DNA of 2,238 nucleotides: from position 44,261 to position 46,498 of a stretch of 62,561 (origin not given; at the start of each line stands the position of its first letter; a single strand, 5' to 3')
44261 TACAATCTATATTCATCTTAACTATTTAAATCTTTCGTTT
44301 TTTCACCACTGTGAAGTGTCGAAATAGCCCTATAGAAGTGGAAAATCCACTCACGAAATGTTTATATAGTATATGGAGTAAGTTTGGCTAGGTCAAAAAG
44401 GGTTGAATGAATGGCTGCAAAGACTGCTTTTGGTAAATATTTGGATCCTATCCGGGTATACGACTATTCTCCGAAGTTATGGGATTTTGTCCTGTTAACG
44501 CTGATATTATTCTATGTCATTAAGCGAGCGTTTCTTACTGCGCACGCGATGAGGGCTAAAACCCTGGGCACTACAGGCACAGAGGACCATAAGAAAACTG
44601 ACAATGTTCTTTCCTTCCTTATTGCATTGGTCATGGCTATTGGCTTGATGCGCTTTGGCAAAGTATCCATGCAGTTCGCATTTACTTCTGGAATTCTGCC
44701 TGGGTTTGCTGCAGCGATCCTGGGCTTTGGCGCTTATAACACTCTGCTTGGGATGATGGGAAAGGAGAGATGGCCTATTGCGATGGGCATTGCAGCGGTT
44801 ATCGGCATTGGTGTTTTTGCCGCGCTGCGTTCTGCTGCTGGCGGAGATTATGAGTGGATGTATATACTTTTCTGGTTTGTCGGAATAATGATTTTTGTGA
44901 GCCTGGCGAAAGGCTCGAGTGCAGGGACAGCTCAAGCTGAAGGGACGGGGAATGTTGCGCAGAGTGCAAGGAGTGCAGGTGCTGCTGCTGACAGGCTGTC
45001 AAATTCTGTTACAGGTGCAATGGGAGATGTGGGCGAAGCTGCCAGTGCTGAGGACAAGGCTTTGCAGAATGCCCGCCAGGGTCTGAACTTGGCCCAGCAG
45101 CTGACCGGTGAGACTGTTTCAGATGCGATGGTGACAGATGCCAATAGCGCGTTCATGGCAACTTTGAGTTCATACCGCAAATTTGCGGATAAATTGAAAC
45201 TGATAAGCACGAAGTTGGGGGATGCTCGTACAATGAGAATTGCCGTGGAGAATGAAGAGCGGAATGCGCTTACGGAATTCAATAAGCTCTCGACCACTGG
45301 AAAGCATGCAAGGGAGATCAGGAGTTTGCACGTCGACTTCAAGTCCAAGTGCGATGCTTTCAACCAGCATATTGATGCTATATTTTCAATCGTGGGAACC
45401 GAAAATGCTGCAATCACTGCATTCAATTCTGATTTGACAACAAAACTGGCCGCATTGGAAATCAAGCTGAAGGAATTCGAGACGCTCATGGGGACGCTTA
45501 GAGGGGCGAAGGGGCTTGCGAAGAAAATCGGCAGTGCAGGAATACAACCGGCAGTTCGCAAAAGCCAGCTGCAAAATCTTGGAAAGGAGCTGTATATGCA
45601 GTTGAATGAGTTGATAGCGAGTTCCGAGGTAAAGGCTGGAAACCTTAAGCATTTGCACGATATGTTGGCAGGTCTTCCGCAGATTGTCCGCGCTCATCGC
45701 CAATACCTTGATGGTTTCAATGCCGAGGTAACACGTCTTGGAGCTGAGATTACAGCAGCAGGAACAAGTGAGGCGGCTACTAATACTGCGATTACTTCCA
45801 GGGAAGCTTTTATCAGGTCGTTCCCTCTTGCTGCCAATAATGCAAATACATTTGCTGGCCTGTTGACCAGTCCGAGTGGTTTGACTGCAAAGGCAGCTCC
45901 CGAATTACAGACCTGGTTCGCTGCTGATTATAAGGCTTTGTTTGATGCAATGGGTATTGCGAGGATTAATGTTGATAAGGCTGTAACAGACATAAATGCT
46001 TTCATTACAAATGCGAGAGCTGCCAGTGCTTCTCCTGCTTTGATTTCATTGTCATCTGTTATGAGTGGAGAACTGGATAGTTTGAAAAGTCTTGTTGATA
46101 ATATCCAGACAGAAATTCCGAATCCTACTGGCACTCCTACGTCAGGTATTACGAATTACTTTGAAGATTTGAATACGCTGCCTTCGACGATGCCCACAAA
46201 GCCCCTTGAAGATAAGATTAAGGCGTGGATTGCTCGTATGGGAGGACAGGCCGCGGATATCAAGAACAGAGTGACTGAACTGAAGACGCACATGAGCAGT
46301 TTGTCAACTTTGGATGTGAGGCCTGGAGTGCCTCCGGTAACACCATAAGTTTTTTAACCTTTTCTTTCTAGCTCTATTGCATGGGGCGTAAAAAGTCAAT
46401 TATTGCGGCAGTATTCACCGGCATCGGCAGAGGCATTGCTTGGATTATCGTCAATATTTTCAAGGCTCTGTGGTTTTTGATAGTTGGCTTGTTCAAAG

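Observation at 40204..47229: Divergent cluster of orphan envelope proteins plus a TM-anchored mini FtsK/HerA-like ATPase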

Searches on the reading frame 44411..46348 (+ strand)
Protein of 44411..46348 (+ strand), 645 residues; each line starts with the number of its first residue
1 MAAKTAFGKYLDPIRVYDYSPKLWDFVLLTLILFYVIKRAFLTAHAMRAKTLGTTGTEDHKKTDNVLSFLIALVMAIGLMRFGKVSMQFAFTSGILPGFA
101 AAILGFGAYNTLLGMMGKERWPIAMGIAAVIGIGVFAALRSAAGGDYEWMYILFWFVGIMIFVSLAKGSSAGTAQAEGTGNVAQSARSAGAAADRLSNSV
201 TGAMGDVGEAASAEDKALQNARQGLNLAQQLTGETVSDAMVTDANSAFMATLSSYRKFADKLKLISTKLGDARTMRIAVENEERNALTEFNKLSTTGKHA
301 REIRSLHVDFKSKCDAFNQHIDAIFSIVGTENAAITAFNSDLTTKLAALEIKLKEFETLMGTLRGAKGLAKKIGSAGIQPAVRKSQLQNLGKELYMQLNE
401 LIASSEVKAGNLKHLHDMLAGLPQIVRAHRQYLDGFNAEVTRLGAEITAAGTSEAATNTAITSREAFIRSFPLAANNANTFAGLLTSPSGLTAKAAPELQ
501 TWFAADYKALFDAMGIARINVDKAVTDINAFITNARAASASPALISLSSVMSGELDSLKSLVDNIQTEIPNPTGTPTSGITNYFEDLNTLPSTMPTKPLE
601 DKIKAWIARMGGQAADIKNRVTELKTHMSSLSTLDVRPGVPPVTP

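Call 3: search_protein_families(library=pfam, proteins=[window:44411-46348:+], max_evalue=1)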
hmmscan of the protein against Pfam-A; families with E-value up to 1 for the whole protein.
window:44411-46348:+ (645 aa): 2 families
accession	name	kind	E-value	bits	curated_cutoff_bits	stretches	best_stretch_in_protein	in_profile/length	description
PF04513.17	Baculo_PEP_C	-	0.17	12.4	38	0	386-449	46-103/140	Baculovirus polyhedron envelope protein, PEP, C terminus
PF16574.10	CEP209_CC5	-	0.2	12.2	25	1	343-371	27-55/128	Coiled-coil region of centrosome protein CE290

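Call 4: search_protein_families(library=phrogs, proteins=[window:44411-46348:+], max_evalue=1)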
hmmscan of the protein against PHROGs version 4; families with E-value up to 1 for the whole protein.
window:44411-46348:+ (645 aa): 1 family
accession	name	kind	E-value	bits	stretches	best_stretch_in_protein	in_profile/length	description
phrog_4051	-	unknown function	0.031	14.8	1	254-402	35-131/247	-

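Call 5: search_protein_families(library=ncbifam, proteins=[window:44411-46348:+], max_evalue=1)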
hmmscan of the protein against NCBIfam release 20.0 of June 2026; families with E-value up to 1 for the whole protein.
window:44411-46348:+ (645 aa): 2 families
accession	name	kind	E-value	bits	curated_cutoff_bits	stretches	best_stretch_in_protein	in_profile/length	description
NF047482.1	OM_LenAB_fam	equivalog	0.0008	18.8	300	1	448-516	39-105/230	endostatin-like outer membrane protein, LenA/LenB family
NF047515.1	SpiroCoCo_C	equivalog_domain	0.52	9.4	125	0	333-443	38-147/313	SpiroCoCo family coiled-coil protein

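Call 21: find_homologous_proteins(query=window:44411-46348:+, max_evalue=0.001)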
Query window:44411-46348:+ (645 aa): 4 proteins with E <= 0.001 among 8000 candidates.
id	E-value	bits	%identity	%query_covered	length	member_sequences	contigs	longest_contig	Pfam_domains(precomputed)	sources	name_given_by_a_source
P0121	0.0e+0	1399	100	100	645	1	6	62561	-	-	-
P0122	9.6e-160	551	46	98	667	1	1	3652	-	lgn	-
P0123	7.9e-47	178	46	30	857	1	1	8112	-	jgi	jgi:hypothetical protein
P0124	4.9e-43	166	45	29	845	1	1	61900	-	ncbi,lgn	-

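Call 35: find_homologous_proteins(query=A2, max_evalue=0.001)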
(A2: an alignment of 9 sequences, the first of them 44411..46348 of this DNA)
Query A2 (9 sequences) (645 aa, profile of the alignment): 4 proteins with E <= 0.001 among 8000 candidates.
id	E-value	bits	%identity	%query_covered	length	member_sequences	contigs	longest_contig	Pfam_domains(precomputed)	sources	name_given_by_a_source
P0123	3.1e-275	934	46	30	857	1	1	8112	-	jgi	jgi:hypothetical protein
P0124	5.5e-274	929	45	29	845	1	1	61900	-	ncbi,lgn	-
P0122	1.7e-221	756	46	98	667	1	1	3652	-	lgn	-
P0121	1.5e-202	693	100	100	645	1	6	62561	-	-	-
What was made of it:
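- Tried and rejected: Ala-rich words swamp the word index (calls 21, 35), so that third search was effectively wasted.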

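Call 53: search_solved_structures(query=window:44411-46348:+, max_evalue=1)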
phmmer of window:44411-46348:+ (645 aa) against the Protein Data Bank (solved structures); distinct sequences matched with E-value up to 1: 1.
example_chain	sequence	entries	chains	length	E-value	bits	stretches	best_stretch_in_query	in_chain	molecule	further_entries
7aql_B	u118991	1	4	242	0.39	12.6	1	142-201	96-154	scFv-33H1F7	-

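Call 55: search_protein_families(library=padloc, proteins=[window:44411-46348:+], max_evalue=1)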
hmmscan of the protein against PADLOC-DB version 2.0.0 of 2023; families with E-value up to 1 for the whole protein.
window:44411-46348:+ (645 aa): 0 families

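Call 64: predict_structure(alignment_id=A3)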
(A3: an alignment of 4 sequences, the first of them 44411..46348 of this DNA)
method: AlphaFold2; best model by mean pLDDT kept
length: 645 residues; sequences in the alignment: 4
mean_pLDDT: 68.4   pTM: 0.42
mean pLDDT of the five models: 68.4, 59.3, 53.6, 48.5, 39.3
residues with pLDDT >= 90: 34; 70-90: 319; 50-70: 136; < 50: 156
segments of 3 or more residues with pLDDT < 50: 1-26, 34-91, 145-171, 372-377, 571-595, 639-645
pLDDT, mean of each block of 10 residues (from residue 1): 31 38 47 48 39 35 40 45 47 52 59 53 58 57 47 46 37 60 81 85 85 87 86 73 84 88 86 84 81 62 81 86 79 82 85 80 58 47 72 85 77 81 84 85 73 70 85 89 76 65 69 84 93 86 87 91 71 41 44 52 73 88 87 70 33
secondary structure, 60 per line:
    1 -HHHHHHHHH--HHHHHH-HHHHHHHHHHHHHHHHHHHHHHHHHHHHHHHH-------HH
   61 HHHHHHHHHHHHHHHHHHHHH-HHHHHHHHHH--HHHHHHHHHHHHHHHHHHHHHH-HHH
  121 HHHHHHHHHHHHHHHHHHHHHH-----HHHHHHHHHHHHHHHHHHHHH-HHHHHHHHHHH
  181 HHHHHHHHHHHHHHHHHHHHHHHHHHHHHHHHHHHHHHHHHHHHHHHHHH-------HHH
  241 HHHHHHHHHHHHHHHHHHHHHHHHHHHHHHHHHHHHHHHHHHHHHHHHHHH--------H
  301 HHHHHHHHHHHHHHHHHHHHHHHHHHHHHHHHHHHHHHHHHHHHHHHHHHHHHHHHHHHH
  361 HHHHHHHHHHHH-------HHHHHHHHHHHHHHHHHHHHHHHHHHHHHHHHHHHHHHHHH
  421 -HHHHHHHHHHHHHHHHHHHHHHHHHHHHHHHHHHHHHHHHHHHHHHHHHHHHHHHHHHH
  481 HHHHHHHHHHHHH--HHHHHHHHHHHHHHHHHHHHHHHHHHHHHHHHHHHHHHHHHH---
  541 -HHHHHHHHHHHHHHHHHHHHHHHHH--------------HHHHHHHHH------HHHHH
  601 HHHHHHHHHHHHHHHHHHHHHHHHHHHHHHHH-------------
elements in order: H2-10 H13-18 H20-51 H59-81 H83-92 H95-116 H118-142 H148-168 H170-230 H238-291 H300-372 H380-420 H422-493 H496-537 H542-566 H581-589 H596-632
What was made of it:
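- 44411..46348 (+): E: 645-aa protein with five hydrophobic segments (residues 23-37, 65-80, 93-116, 123-139, 150-166) followed by a ~470-aa Ala/Thr/Ser-rich all-helical domain of long (40-73-residue) helices, probably cytoplasmic. The AF2 model has pLDDT 68 overall, with the helical part at 80-90 and the TM part low (call 64).
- The model shows long helices (call 64). The E model is low-confidence in the membrane part (call 64).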

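Call 67: fold_search(model_id=the predicted structure, library=pdb)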
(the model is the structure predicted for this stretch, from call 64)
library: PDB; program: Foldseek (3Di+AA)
matches with E <= 10: 315; with E <= 0.001: 0
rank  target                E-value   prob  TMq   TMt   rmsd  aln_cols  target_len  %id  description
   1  4uos                  6.9e-02  0.90  0.13  0.30  14.2       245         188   10  Thermodynamic hyperstability in parametrically designed helical bundles (released 2014-11-05)
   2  8w20_A                8.6e-02  0.18  0.12  0.11  70.1       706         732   14  Umb1 umbrella toxin particle (released 2024-04-17)
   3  5oxf_C                1.4e-01  0.47  0.14  0.15  16.1       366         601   14  An oligomerised bacterial dynamin pair provides a mechanism for the long range sensing and tethering of membranes (released 2018-09-05)
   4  8gel_A                1.4e-01  0.28  0.12  0.15  42.6       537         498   14  Cryo-EM structure of synthetic tetrameric building block sC4 (released 2024-03-13)
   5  8gl3                  1.5e-01  1.00  0.20  0.55   8.1       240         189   11  De novo design of monomeric helical bundles for pH-controlled membrane lysis (released 2023-09-06)
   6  9g8k_A                1.6e-01  0.11  0.10  0.09  48.8       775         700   13  Structure of K+-dependent Na+-PPase from Thermotoga maritima in complex with Ca2+ and Etidronate (released 2025-06-04)
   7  5owv_C                1.9e-01  0.84  0.19  0.20  13.6       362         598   12  An oligomerised bacterial dynamin pair provides a mechanism for the long-range sensing and tethering of membranes (released 2018-09-05)
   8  7sqc_1J               2.1e-01  0.47  0.12  0.21  36.5       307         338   15  Ciliary C1 central pair apparatus isolated from Chlamydomonas reinhardtii (released 2022-04-13)
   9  7n6g_3R               2.6e-01  0.44  0.16  0.24  43.9       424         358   13  C1 of central pair (released 2022-05-18)
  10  7sqc_1Y               3.0e-01  0.72  0.17  0.31  26.6       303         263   16  Ciliary C1 central pair apparatus isolated from Chlamydomonas reinhardtii (released 2022-04-13)
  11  7n6g_3M               3.0e-01  0.30  0.15  0.21  46.2       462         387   11  C1 of central pair (released 2022-05-18)
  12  8r5s_A                3.3e-01  0.33  0.10  0.23  31.7       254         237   12  t113 - De-novo designed soluble homotetramer (released 2024-11-27)
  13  7sqc_1F               3.4e-01  0.38  0.10  0.25  29.9       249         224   13  Ciliary C1 central pair apparatus isolated from Chlamydomonas reinhardtii (released 2022-04-13)
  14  6qd6_I                4.6e-01  0.47  0.14  0.20  15.4       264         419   14  Molecular scaffolds expand the nanobody toolkit for cryo-EM applications: crystal structure of Mb-cHopQ-Nb207 (released 2019-12-18)
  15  8ga7                  5.5e-01  0.14  0.12  0.14  43.3       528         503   12  Geometrically programmable nanomaterial construction using regularized protein building blocks (released 2024-03-13)
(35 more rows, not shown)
